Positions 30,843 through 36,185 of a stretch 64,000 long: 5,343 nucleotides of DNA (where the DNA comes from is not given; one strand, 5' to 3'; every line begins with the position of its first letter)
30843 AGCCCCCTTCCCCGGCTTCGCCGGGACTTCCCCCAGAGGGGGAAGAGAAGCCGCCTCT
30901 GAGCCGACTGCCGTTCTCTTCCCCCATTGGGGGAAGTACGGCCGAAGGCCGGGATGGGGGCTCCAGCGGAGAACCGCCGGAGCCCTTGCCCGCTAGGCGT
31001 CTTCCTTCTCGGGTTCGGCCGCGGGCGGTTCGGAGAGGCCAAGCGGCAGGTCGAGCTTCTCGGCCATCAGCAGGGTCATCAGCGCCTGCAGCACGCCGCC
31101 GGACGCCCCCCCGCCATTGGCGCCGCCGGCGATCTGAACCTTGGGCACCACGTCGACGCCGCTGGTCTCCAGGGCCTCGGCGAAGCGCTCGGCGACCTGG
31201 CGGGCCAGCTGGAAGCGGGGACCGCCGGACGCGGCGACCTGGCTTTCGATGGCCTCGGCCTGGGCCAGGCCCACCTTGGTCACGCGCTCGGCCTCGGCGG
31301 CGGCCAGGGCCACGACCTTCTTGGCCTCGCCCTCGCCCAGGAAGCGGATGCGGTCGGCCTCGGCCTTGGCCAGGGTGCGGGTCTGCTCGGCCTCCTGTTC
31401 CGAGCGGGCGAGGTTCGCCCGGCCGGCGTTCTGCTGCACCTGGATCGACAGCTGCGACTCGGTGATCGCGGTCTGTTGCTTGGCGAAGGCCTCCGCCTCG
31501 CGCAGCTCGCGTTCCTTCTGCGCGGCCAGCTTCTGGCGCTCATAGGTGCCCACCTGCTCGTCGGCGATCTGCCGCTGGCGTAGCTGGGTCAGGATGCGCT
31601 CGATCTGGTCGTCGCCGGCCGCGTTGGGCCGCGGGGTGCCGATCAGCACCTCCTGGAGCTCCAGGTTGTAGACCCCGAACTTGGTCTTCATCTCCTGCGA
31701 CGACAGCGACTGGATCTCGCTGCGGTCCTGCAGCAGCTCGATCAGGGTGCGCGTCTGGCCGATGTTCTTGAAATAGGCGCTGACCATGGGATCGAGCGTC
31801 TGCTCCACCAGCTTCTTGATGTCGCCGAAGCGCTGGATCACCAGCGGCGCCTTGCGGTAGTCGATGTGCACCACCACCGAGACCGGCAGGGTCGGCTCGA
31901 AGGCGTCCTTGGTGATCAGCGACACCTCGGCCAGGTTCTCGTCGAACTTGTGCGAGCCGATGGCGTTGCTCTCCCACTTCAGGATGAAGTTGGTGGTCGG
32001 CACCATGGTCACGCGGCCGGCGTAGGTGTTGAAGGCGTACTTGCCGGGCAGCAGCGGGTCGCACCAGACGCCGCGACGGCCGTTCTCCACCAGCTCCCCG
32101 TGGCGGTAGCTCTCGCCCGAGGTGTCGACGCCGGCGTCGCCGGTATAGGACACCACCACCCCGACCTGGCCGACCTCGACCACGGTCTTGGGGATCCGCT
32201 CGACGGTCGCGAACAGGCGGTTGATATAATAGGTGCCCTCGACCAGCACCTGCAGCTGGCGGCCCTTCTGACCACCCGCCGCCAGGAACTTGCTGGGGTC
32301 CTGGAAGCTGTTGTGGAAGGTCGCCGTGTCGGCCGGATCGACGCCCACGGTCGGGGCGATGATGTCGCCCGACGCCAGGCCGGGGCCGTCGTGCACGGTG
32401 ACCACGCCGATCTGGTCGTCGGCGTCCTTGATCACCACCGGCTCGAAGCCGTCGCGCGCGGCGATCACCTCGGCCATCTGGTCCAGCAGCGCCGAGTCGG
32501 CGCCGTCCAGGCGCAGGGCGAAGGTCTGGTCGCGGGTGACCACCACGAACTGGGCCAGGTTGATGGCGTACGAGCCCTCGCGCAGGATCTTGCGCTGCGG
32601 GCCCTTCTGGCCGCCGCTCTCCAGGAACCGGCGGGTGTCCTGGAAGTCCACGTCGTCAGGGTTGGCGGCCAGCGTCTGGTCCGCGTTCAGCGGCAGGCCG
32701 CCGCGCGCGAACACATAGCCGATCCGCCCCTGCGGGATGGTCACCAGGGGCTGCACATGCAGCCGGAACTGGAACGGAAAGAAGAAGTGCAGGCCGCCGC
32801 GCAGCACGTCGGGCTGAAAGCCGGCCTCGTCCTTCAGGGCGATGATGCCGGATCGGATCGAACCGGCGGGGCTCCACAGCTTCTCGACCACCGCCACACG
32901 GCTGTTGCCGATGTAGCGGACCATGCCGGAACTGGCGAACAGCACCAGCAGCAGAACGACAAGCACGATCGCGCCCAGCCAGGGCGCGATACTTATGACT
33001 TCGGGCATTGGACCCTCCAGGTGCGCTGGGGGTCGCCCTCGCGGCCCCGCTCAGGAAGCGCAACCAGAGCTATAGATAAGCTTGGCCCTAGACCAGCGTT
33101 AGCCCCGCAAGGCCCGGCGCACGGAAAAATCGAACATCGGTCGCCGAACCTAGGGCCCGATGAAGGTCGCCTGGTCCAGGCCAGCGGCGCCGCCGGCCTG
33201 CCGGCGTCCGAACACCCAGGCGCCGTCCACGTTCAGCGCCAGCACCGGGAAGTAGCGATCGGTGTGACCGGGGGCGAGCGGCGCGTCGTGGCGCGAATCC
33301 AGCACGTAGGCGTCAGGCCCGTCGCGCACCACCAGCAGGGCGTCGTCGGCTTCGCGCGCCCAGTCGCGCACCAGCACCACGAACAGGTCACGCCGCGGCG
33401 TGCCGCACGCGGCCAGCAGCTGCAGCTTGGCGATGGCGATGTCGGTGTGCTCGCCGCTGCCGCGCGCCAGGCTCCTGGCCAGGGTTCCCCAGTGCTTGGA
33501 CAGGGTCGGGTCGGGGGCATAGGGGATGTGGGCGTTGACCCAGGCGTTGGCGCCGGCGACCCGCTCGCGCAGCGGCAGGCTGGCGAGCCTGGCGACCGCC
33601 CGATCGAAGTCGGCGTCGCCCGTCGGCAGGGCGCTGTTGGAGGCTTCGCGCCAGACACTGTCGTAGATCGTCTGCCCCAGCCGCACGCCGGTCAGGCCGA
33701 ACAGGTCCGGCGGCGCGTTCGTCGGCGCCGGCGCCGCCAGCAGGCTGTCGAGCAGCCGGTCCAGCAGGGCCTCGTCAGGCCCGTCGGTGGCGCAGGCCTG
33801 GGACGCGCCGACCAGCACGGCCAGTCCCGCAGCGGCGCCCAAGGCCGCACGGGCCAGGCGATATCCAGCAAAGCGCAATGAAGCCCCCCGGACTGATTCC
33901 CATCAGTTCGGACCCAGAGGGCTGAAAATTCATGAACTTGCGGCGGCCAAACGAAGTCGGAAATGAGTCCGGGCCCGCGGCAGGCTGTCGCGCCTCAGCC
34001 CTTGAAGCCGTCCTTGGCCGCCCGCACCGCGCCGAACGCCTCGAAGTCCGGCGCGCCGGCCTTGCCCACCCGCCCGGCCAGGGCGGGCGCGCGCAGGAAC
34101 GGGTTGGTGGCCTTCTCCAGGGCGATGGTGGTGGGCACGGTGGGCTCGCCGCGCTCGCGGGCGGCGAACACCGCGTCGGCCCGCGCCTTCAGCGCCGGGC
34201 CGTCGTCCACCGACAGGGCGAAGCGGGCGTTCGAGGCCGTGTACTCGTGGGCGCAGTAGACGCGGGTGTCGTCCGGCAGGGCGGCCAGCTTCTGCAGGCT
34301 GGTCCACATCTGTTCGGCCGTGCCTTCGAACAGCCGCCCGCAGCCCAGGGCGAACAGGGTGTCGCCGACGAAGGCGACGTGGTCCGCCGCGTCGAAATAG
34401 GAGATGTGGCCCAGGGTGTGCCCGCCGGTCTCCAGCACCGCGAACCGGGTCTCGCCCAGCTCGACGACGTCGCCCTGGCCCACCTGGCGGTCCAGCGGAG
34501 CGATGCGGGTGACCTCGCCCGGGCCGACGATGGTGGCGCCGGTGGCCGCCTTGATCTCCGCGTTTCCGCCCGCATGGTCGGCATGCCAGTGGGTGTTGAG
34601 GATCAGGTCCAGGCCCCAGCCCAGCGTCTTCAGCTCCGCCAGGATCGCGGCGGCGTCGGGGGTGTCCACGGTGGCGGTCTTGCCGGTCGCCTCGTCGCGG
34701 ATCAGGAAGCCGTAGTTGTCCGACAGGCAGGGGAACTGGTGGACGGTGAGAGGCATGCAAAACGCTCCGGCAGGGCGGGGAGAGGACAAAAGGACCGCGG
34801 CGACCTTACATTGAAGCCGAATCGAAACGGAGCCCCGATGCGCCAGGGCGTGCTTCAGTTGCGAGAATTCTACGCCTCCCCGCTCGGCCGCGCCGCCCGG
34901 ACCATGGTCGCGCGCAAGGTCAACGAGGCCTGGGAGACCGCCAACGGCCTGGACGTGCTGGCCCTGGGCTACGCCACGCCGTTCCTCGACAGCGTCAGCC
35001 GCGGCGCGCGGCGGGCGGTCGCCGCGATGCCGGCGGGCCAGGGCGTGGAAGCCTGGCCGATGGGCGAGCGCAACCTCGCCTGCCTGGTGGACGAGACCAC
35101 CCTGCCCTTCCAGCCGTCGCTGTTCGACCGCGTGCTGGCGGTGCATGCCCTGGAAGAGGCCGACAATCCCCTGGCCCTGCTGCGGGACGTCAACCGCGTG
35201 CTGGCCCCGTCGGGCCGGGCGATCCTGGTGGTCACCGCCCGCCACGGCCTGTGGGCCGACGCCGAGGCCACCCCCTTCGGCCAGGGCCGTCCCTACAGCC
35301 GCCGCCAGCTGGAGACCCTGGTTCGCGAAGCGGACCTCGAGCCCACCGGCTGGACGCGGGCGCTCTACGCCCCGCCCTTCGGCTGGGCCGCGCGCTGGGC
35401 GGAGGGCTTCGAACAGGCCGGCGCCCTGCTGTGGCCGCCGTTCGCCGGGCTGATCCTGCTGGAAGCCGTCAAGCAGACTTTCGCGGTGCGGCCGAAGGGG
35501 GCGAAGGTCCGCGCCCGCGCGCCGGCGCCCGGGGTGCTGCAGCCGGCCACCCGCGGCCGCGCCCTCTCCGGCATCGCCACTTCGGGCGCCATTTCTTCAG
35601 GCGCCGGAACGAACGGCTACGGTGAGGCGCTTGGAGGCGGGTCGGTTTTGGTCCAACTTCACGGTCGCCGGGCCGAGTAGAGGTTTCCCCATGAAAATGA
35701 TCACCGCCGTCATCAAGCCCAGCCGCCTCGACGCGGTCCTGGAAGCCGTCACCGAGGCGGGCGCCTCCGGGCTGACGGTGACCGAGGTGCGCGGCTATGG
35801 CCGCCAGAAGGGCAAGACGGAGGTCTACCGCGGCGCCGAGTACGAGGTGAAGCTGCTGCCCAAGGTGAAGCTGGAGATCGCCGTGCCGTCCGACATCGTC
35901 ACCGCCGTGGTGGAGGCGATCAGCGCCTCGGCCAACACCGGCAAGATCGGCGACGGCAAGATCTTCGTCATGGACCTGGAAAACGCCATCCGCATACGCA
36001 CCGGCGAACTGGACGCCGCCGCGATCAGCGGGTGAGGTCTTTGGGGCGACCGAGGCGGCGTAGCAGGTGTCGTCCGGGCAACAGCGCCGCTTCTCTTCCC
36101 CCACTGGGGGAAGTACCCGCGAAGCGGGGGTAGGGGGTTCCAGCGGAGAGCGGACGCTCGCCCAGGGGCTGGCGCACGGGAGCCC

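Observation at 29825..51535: Five copies of a ~140-150 bp composite palindromic intergenic element with covarying hairpins (UUCG/GAAG-type loops)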

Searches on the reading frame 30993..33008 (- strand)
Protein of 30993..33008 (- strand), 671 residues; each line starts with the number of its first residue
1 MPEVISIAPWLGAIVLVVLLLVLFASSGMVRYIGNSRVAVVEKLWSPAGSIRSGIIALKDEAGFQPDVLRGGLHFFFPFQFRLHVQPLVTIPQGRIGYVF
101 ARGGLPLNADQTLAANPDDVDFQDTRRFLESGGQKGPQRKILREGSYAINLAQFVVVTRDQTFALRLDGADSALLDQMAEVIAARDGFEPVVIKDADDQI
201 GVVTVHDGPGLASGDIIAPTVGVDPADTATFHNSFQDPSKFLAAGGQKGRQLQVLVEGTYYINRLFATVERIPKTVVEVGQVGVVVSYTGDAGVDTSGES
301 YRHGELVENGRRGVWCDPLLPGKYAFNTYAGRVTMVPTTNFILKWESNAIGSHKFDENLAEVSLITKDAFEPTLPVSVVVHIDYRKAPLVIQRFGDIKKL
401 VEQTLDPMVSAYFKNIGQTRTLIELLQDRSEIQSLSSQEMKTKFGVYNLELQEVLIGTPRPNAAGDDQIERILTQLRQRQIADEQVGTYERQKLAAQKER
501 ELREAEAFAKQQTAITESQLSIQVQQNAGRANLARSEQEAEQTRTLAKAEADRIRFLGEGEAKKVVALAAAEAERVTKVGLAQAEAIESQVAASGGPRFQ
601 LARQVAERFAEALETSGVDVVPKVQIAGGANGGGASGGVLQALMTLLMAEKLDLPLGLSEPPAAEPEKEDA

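Call 35: search_protein_families(library=pfam, proteins=[window:30993-33008:-], max_evalue=0.00001)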
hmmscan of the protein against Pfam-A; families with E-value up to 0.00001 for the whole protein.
window:30993-33008:- (671 aa): 1 family
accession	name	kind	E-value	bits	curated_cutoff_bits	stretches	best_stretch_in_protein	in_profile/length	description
PF01145.31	Band_7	-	1.5e-17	64.6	23.6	1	276-485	2-166/176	SPFH domain / Band 7 family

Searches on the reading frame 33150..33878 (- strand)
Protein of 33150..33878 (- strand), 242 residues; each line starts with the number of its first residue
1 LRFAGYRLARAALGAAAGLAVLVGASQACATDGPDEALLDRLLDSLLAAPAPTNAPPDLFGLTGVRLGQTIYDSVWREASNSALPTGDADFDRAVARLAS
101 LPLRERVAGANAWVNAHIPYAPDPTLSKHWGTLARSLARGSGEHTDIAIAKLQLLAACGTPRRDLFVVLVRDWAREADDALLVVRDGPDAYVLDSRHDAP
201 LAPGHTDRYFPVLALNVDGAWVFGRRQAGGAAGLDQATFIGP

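Call 57: search_protein_families(library=pfam, proteins=[window:33150-33878:-], max_evalue=0.00001)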
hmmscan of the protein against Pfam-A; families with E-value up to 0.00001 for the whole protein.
window:33150-33878:- (242 aa): 0 families

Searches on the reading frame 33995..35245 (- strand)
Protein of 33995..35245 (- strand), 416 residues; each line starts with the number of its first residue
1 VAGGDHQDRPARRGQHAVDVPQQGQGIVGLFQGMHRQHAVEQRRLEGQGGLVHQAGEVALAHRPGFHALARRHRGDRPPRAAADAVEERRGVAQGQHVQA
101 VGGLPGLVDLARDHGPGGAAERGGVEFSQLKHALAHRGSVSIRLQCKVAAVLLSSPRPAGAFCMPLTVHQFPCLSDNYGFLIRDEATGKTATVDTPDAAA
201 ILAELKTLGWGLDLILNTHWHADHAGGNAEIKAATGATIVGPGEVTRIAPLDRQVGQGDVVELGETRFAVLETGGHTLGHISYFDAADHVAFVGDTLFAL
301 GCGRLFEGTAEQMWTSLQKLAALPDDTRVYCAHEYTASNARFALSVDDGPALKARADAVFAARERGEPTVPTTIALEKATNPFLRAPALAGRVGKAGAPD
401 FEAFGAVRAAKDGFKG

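Call 57: search_protein_families(library=pfam, proteins=[window:33995-35245:-], max_evalue=0.00001)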
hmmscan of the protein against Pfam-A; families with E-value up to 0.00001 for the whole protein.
window:33995-35245:- (416 aa): 2 families
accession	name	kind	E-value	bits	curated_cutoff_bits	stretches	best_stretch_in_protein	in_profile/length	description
PF00753.33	Lactamase_B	-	1.2e-21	78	22.7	1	200-333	33-196/196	Metallo-beta-lactamase superfamily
PF16123.11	HAGH_C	-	8.5e-20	71.4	25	1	334-414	1-83/83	Hydroxyacylglutathione hydrolase C-terminus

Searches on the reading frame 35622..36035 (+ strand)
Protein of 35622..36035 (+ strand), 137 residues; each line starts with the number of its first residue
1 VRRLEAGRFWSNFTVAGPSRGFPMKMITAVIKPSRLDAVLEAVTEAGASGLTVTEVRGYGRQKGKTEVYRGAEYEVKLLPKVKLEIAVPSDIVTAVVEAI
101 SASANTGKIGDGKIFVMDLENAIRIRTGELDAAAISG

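Call 35: search_protein_families(library=pfam, proteins=[window:35622-36035:+], max_evalue=0.00001)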
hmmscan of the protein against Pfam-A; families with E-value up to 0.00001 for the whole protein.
window:35622-36035:+ (137 aa): 1 family
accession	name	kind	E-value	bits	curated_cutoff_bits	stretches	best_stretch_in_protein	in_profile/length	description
PF00543.27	P-II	-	6e-31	107.3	25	1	24-129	1-102/102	Nitrogen regulatory protein P-II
